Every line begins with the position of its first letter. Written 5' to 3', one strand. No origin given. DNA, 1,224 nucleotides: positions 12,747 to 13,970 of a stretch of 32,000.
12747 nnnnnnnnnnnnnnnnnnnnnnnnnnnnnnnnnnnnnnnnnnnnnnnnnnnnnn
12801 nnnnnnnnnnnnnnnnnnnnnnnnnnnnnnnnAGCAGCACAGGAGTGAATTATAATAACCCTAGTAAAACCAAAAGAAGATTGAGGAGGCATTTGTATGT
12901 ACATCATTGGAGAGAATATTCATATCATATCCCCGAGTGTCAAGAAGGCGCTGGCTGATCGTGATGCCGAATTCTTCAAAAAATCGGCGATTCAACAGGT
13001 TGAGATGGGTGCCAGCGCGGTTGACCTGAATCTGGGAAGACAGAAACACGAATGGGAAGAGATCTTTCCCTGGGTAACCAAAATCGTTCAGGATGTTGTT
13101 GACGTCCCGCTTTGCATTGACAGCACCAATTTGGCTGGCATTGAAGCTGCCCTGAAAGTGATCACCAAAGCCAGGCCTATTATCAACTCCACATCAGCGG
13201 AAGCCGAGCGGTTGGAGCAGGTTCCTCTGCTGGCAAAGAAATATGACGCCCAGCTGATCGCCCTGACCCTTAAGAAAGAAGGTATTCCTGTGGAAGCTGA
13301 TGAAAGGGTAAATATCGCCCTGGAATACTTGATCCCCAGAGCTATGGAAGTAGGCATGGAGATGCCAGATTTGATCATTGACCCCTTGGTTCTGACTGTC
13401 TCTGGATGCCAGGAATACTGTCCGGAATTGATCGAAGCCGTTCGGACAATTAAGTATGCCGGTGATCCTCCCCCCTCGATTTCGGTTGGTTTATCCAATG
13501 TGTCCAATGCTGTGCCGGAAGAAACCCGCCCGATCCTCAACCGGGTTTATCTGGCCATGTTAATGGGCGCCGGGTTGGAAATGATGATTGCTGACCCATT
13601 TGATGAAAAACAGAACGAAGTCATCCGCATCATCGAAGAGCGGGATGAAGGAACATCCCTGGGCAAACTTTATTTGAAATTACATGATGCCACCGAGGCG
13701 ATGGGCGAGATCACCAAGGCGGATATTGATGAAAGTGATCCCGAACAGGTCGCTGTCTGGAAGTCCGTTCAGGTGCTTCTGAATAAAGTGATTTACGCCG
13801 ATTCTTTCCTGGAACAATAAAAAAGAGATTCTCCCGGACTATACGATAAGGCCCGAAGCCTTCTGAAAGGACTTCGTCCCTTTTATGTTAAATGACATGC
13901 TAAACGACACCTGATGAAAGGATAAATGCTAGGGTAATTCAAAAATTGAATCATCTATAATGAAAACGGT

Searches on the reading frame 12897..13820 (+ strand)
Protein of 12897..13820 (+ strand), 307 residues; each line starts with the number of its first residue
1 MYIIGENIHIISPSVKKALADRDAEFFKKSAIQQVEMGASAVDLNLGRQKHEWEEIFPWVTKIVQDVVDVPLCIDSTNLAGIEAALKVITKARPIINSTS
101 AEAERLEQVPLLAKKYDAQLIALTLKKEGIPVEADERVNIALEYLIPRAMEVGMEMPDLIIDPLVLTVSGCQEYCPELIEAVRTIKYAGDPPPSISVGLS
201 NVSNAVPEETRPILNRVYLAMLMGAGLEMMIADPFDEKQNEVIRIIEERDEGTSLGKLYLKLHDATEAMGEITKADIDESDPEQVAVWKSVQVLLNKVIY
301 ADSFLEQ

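Call 3: search_protein_families(library=pfam, proteins=[window:12897-13820:+])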
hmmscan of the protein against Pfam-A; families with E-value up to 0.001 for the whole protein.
window:12897-13820:+ (307 aa): 2 families
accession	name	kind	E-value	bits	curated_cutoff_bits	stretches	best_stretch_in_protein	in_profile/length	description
PF00809.28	Pterin_bind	-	3.4e-20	73.2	25.5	1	26-231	22-242/244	Pterin binding enzyme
PF03599.22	CdhD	-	9.7e-06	25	24.8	1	57-126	85-152/387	CO dehydrogenase/acetyl-CoA synthase delta subunit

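Call 4: search_protein_families(library=ncbifam, proteins=[window:12897-13820:+])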
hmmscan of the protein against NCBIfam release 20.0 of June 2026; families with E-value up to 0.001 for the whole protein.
window:12897-13820:+ (307 aa): 7 families
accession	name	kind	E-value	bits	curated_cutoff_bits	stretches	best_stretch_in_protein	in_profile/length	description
NF005719.0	PRK07535.1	domain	4.2e-67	226.1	259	1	1-246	1-241/268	methyltetrahydrofolate:corrinoid/iron-sulfur protein methyltransferase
NF040758.1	CODH_ACS_meth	exception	1.7e-62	211.1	370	1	3-246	6-245/261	carbon monoxide dehydrogenase/acetyl-CoA synthase methytransferase subunit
TIGR02082.1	metH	equivalog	1.8e-30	105.4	1010.85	1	3-275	345-624/1182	methionine synthase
NF007024.0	PRK09490.1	equivalog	1.1e-18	66.5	1497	1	28-292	388-660/1234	methionine synthase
NF003195.0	PRK04165.1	equivalog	9e-06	24.8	306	1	43-127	129-208/450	acetyl-CoA decarbonylase/synthase complex subunit gamma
NF002142.0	PRK00979.1-1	subfamily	0.00018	20.6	287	1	63-168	88-192/306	tetrahydromethanopterin S-methyltransferase subunit H family protein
TIGR01496.1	DHPS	equivalog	0.0008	19.1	162.6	0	46-163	53-172/258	dihydropteroate synthase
